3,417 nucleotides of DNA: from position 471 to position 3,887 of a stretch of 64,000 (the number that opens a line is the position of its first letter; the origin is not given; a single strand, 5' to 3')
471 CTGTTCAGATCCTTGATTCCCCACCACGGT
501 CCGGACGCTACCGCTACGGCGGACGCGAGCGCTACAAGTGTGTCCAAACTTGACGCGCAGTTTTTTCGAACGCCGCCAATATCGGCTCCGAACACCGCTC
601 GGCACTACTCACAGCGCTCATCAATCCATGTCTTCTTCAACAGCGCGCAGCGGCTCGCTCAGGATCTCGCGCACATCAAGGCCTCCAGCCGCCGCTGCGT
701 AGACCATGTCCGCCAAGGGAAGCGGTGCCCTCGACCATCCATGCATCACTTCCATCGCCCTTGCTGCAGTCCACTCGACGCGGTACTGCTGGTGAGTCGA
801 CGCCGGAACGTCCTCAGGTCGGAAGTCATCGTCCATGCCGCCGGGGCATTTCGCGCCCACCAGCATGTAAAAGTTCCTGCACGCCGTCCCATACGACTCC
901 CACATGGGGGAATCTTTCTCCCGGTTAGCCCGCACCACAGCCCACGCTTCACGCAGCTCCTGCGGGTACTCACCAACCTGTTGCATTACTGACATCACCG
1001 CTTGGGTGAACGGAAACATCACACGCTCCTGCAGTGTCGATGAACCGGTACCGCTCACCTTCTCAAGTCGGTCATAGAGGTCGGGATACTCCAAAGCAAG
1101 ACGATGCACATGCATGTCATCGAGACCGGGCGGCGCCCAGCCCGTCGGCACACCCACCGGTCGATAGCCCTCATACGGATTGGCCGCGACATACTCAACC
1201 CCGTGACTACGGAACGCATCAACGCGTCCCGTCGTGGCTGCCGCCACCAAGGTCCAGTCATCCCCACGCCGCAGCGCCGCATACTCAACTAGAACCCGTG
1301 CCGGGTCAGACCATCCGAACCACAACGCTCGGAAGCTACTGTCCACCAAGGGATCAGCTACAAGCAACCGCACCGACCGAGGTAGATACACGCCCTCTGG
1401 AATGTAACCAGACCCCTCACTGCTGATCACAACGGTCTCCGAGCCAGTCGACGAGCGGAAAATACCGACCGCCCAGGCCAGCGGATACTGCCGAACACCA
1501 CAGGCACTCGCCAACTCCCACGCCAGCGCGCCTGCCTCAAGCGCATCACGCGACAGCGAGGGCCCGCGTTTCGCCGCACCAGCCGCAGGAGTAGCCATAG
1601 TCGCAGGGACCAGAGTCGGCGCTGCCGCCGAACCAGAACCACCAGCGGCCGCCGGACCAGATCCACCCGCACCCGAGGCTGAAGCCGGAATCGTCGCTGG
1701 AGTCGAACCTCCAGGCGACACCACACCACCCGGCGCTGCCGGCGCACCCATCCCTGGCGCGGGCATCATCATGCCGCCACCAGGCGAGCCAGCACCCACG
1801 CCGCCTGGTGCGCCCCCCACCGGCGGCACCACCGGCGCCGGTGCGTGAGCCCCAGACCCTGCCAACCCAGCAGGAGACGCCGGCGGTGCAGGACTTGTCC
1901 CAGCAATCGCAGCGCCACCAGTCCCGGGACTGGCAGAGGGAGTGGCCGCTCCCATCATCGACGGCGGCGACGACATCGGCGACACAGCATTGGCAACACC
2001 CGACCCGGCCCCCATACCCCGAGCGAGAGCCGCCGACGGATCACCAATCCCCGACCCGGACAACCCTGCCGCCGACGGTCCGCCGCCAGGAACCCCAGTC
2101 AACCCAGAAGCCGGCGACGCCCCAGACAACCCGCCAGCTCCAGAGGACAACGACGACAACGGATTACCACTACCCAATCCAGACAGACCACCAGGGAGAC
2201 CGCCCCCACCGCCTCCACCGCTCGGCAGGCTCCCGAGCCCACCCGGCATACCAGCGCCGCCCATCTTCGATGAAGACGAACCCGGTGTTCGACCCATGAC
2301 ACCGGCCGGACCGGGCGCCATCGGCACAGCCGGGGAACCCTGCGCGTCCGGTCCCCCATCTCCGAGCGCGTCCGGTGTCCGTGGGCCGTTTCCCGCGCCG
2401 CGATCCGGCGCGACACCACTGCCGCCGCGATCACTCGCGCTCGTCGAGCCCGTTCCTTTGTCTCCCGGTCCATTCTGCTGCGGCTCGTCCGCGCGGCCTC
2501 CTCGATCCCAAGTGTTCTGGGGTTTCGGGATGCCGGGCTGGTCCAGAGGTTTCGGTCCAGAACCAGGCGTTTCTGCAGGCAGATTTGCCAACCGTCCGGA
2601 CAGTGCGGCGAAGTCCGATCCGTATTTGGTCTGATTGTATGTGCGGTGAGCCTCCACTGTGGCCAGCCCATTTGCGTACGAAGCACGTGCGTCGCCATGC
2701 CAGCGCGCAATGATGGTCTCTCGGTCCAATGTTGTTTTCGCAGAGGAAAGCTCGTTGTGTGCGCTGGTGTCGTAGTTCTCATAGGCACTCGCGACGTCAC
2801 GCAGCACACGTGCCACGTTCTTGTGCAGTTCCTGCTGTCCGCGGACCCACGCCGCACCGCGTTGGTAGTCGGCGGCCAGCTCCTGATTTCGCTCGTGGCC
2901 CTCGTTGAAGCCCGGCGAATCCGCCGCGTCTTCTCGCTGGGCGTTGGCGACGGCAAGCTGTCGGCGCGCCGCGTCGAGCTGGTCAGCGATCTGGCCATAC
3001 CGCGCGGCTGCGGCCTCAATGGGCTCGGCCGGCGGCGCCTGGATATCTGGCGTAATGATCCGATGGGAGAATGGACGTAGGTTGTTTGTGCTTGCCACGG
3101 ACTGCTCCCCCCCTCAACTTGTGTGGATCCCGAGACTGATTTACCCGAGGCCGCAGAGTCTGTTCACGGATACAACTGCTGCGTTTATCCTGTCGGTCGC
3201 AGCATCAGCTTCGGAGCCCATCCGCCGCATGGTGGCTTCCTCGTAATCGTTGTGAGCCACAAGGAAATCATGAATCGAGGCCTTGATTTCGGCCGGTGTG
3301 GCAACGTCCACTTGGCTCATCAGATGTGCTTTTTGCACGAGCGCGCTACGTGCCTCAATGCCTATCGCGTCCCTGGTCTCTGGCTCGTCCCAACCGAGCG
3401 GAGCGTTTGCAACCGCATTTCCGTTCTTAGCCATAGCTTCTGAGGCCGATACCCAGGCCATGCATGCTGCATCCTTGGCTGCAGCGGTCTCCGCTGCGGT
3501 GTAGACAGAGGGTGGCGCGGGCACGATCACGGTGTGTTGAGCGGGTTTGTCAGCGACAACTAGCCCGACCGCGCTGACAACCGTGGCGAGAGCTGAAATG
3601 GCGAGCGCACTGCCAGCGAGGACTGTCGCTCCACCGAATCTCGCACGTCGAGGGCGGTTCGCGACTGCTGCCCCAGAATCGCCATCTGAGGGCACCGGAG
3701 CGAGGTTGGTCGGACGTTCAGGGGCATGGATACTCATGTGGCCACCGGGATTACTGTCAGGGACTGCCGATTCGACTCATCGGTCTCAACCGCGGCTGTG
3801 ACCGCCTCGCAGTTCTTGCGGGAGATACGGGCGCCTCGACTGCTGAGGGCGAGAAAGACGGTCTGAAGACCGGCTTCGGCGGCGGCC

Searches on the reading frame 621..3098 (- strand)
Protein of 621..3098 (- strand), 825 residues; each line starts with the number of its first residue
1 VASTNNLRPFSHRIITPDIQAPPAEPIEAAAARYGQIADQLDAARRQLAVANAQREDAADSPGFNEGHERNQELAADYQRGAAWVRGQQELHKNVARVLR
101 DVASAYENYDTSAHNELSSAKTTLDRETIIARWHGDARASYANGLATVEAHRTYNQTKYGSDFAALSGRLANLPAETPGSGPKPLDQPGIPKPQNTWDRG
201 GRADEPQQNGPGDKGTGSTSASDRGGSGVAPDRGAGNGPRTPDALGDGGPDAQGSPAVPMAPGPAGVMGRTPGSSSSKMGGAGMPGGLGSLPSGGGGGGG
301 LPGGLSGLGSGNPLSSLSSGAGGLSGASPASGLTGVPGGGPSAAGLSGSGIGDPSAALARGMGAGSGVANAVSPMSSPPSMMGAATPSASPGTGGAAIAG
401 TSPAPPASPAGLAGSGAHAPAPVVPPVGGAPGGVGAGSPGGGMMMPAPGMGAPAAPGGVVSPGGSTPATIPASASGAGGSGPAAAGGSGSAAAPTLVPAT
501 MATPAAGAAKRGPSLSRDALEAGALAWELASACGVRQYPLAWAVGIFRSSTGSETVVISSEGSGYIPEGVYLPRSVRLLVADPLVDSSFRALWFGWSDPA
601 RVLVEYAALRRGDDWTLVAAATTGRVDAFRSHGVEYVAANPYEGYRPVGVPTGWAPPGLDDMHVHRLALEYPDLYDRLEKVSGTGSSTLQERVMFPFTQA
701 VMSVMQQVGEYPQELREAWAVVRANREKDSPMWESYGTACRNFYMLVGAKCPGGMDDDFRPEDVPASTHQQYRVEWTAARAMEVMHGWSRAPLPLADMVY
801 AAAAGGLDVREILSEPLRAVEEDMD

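Call 3: search_protein_families(library=pfam, proteins=[window:621-3098:-], max_evalue=0.01)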
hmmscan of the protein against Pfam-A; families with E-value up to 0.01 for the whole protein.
window:621-3098:- (825 aa): 1 family
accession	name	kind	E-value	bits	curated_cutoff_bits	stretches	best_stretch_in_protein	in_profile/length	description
PF18646.6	DUF5632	-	6.8e-05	23.2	25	1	536-579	16-57/81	Family of unknown function (DUF5632)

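Call 4: search_protein_families(library=ncbifam, proteins=[window:621-3098:-], max_evalue=0.01)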
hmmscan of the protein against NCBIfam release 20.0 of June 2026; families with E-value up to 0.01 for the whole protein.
window:621-3098:- (825 aa): 0 families

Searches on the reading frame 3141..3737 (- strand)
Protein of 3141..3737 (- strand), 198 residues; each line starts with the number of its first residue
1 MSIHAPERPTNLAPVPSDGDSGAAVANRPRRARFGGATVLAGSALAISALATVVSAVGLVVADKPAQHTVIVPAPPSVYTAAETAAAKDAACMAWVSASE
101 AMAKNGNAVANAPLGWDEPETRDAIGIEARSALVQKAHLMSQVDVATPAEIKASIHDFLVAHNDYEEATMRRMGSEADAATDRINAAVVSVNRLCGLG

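Call 3: search_protein_families(library=pfam, proteins=[window:3141-3737:-], max_evalue=0.01)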
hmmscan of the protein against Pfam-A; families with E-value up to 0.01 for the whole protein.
window:3141-3737:- (198 aa): 0 families

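Call 4: search_protein_families(library=ncbifam, proteins=[window:3141-3737:-], max_evalue=0.01)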
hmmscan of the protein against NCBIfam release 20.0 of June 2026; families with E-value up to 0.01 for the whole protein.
window:3141-3737:- (198 aa): 0 families

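Call 29: search_protein_families(library=padloc, proteins=[window:3141-3737:-], max_evalue=0.1)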
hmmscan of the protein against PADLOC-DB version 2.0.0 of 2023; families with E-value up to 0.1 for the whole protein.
window:3141-3737:- (198 aa): 0 families

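Call 30: search_protein_families(library=phrogs, proteins=[window:3141-3737:-], max_evalue=0.1)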
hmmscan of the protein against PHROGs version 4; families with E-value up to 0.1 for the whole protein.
window:3141-3737:- (198 aa): 1 family
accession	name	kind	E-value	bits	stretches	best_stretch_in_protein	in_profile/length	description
phrog_37956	-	unknown function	0.093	13.8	0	157-176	9-28/47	-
